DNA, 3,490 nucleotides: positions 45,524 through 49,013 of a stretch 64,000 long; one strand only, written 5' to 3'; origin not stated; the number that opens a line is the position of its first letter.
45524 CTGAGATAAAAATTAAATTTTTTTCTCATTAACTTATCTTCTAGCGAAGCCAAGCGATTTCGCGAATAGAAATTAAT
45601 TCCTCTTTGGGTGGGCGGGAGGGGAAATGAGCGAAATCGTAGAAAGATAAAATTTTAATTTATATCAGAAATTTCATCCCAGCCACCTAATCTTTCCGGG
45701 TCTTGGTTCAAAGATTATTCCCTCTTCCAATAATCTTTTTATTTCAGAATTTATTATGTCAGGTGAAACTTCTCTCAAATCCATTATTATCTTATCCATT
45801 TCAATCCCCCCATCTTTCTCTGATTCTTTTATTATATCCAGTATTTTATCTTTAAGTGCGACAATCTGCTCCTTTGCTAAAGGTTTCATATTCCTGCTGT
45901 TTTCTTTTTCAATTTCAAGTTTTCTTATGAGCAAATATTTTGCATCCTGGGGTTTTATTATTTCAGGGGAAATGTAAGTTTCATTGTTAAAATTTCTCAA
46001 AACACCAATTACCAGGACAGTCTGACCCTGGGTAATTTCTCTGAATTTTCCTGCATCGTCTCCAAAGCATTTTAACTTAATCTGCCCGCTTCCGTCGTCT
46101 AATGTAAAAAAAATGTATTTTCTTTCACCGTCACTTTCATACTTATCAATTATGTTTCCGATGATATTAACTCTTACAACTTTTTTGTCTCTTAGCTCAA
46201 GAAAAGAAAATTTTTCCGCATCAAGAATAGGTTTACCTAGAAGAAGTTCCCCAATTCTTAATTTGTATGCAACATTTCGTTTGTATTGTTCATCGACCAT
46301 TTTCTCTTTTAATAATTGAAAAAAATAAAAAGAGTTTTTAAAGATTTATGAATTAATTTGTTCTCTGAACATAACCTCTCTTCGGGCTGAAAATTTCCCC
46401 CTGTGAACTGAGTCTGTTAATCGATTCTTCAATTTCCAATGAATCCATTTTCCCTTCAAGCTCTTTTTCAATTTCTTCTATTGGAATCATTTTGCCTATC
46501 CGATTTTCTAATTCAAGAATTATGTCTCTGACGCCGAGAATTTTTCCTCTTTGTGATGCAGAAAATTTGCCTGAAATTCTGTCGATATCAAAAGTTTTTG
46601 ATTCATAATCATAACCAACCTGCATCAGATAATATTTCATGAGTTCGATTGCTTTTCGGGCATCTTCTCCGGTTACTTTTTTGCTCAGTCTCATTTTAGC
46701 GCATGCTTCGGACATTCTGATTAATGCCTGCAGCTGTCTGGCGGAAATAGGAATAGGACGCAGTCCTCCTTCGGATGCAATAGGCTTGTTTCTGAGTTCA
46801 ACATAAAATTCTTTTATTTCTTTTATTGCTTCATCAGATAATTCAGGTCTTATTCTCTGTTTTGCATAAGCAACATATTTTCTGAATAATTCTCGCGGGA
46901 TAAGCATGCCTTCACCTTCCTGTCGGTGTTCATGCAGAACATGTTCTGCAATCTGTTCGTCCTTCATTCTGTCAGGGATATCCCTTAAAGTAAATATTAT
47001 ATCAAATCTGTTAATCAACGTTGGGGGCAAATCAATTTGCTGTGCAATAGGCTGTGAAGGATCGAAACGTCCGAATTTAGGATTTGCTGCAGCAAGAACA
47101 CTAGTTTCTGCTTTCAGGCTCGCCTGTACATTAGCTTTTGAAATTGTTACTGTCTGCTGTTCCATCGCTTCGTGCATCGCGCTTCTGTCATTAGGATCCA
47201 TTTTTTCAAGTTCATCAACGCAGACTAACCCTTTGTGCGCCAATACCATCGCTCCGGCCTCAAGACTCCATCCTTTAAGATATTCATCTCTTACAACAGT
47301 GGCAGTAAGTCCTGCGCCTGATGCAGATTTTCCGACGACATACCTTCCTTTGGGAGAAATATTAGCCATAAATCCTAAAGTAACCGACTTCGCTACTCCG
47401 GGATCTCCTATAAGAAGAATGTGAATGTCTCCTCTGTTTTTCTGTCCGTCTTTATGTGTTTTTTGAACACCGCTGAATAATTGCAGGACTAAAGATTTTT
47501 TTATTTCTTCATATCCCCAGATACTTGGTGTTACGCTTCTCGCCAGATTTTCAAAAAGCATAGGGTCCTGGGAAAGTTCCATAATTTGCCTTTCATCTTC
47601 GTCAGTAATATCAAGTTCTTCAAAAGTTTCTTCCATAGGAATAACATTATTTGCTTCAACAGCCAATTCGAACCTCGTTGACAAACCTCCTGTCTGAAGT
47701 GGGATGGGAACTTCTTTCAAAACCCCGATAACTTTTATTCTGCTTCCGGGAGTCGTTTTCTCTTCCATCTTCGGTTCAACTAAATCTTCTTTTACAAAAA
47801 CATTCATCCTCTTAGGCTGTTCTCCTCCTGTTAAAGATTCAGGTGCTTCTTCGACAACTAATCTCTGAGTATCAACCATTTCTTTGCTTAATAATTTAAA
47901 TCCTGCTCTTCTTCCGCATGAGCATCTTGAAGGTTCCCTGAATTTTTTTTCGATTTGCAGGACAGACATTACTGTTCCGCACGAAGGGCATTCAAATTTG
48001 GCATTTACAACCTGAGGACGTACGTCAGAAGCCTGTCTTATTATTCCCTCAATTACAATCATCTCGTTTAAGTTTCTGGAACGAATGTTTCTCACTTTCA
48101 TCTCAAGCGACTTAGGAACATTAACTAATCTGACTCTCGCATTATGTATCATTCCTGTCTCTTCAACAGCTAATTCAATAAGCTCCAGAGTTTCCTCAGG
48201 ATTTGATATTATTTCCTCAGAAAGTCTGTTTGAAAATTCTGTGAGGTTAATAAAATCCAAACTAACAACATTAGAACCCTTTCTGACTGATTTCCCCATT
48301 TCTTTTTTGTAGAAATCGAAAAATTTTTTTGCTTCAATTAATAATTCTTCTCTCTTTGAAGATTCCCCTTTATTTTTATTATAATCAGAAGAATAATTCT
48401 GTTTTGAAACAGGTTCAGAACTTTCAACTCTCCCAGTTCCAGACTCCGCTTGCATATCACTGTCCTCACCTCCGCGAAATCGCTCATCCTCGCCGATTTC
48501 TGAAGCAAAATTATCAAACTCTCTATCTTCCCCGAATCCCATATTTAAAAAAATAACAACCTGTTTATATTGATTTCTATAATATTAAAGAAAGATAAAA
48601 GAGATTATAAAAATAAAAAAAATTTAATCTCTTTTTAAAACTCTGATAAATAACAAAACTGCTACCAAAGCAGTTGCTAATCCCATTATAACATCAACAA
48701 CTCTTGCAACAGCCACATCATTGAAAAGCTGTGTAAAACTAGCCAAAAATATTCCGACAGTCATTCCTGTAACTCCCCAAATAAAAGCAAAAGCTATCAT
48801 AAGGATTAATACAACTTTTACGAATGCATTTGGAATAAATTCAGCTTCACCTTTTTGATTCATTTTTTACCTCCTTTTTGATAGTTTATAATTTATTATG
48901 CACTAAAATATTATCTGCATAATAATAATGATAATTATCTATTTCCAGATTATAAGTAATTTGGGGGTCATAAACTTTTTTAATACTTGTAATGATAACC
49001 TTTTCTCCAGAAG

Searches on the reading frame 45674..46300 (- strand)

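Call 29: search_protein_families(library=pfam, proteins=[window:45674-46300:-], max_evalue=0.001)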
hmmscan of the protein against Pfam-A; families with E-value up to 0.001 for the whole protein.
window:45674-46300:- (208 aa): 3 families
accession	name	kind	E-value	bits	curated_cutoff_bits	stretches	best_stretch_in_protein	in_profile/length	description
PF01336.31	tRNA_anti-codon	-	1.1e-10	41.7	27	1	44-109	1-66/75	OB-fold nucleic acid binding domain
PF08784.17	RPA_C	-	2.6e-05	25.3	22.6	1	143-197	46-100/106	Replication protein A C terminal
PF13742.12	tRNA_anti_2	-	0.00023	21.7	27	1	43-107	21-84/95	OB-fold nucleic acid binding domain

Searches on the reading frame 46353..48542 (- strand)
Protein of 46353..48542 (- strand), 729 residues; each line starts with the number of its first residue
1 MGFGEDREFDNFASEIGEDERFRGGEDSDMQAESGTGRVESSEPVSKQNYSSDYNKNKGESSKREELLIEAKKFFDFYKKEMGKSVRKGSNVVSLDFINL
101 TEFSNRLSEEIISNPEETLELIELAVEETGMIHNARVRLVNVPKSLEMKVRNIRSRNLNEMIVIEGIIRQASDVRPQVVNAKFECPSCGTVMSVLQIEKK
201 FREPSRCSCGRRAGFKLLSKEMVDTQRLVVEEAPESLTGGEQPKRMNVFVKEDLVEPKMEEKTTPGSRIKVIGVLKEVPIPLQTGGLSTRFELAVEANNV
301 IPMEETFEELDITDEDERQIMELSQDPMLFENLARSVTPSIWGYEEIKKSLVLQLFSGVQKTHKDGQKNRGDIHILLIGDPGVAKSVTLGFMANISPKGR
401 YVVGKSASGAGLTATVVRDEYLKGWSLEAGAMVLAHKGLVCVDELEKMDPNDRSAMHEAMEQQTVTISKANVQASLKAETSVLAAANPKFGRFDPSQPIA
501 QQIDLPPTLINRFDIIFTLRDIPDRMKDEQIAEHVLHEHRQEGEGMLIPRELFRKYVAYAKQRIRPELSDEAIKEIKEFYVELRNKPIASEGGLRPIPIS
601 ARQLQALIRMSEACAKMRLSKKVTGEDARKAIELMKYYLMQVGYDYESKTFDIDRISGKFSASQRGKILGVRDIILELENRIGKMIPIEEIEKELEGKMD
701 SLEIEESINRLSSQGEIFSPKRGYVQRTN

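Call 29: search_protein_families(library=pfam, proteins=[window:46353-48542:-], max_evalue=0.001)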
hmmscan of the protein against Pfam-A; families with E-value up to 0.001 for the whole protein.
window:46353-48542:- (729 aa): 7 families
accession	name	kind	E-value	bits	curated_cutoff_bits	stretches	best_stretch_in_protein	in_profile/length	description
PF00493.29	MCM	-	7.3e-90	300.4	23.3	1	317-539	2-224/224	MCM P-loop domain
PF17855.7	MCM_lid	-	1e-26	93.7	27.4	1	551-637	1-85/87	MCM AAA-lid domain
PF17207.9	MCM_OB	-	2e-24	86.2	24.8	1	149-278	1-125/126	MCM OB domain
PF01078.27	Mg_chelatase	-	1.6e-09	37.9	20.3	1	426-488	96-158/207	Magnesium chelatase, subunit ChlI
PF07726.17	AAA_3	-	6.4e-07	29.8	27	1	374-488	1-112/131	ATPase family associated with various cellular activities (AAA)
PF14551.11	MCM_N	-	3.4e-05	24.6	24.9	1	76-133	19-76/95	MCM N-terminal domain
PF21120.3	MCM_WH_arc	-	0.00088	19.7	26.1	0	667-725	2-62/63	Archaeal MCM, winged-helix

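Call 66: list_cluster_members(proteins=[window:46353-48542:-, window:53350-55053:-, window:48886-50874:-, window:50876-51565:-])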
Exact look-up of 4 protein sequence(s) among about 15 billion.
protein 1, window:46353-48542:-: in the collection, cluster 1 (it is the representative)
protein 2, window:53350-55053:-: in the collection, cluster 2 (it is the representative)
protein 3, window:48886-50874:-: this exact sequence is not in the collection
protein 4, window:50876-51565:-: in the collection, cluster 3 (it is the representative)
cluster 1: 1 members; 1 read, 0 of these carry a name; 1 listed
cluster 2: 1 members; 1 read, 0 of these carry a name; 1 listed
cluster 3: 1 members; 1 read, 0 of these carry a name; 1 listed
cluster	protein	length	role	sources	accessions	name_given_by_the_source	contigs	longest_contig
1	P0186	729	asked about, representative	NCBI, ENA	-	-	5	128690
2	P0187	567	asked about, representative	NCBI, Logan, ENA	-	-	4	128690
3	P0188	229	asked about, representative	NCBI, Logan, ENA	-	-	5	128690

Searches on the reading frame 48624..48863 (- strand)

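Call 3: search_protein_families(library=pfam, proteins=[window:48624-48863:-], max_evalue=1)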
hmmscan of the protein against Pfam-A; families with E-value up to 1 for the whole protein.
window:48624-48863:- (79 aa): 1 family
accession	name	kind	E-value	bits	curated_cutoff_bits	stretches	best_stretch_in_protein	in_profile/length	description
PF07331.16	TctB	-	0.00081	20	29.1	1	11-77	67-133/137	Tripartite tricarboxylate transporter TctB family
